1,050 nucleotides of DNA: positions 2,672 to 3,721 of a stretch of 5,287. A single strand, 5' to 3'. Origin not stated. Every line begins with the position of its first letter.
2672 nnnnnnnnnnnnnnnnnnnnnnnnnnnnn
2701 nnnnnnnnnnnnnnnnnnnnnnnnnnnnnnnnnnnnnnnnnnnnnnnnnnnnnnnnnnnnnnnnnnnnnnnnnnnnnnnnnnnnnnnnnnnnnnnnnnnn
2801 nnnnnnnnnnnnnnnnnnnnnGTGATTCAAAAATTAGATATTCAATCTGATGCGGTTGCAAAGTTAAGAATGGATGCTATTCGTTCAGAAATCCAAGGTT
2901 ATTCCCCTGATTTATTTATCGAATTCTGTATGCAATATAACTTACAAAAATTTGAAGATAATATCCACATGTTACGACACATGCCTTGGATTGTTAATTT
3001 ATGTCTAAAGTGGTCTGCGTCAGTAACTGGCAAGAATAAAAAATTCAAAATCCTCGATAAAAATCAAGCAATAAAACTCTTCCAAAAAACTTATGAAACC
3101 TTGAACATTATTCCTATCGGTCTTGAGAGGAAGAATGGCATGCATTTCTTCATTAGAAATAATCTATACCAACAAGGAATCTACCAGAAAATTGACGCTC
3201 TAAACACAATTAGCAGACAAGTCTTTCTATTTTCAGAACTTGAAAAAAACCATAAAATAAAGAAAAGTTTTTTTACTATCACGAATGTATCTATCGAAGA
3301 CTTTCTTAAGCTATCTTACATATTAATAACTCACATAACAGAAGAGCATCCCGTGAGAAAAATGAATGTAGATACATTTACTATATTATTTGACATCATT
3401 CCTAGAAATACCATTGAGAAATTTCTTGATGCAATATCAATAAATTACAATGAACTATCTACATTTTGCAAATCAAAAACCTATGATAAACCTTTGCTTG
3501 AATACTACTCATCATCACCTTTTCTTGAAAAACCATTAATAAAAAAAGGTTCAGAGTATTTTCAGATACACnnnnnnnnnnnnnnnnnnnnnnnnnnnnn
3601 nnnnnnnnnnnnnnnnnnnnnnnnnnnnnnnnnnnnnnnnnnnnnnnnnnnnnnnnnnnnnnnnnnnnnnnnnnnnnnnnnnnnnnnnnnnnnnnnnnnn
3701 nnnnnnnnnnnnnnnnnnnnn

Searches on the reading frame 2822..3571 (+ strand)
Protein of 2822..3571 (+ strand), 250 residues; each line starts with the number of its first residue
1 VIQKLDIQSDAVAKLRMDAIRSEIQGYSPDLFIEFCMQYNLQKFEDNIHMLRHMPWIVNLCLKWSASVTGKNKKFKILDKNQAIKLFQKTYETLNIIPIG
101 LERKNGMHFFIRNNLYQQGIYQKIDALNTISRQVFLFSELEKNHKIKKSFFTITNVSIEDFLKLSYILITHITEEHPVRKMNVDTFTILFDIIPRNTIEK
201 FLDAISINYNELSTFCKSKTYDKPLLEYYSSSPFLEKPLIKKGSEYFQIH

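Call 61: predict_structure(alignment_id=A2)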
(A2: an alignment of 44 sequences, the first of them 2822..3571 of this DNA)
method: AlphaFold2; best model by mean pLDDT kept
length: 250 residues; sequences in the alignment: 44
mean_pLDDT: 88.3   pTM: 0.85
mean pLDDT of the five models: 88.3, 88.3, 87.4, 87.4, 86.8
residues with pLDDT >= 90: 148; 70-90: 83; 50-70: 15; < 50: 4
segments of 3 or more residues with pLDDT < 50: 1-4
pLDDT, mean of each block of 10 residues (from residue 1): 55 91 97 95 81 87 96 94 95 81 68 80 76 88 93 96 93 81 96 98 97 95 88 91 95
secondary structure, 60 per line:
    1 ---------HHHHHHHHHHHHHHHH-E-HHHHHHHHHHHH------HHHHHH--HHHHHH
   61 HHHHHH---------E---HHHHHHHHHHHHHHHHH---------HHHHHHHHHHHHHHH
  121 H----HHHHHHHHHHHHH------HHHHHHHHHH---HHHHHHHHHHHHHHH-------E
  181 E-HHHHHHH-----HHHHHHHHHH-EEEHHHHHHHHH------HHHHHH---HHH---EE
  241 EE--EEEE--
elements in order: H10-25 H29-40 H47-52 H55-66 H80-96 H106-121 H126-138 H145-154 H158-172 H183-189 H195-204 E206-208 H209-217 H224-229 E239-242 E245-248

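Call 80: search_solved_structures(query=A2, max_evalue=10, show_alignments=3)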
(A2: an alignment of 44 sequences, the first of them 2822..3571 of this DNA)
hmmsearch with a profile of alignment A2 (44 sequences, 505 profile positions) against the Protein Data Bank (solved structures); distinct sequences matched with E-value up to 10: 1.
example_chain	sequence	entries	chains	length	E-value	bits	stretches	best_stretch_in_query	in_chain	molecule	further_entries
7o39_A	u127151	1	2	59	0.023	16.6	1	176-216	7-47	DivIVA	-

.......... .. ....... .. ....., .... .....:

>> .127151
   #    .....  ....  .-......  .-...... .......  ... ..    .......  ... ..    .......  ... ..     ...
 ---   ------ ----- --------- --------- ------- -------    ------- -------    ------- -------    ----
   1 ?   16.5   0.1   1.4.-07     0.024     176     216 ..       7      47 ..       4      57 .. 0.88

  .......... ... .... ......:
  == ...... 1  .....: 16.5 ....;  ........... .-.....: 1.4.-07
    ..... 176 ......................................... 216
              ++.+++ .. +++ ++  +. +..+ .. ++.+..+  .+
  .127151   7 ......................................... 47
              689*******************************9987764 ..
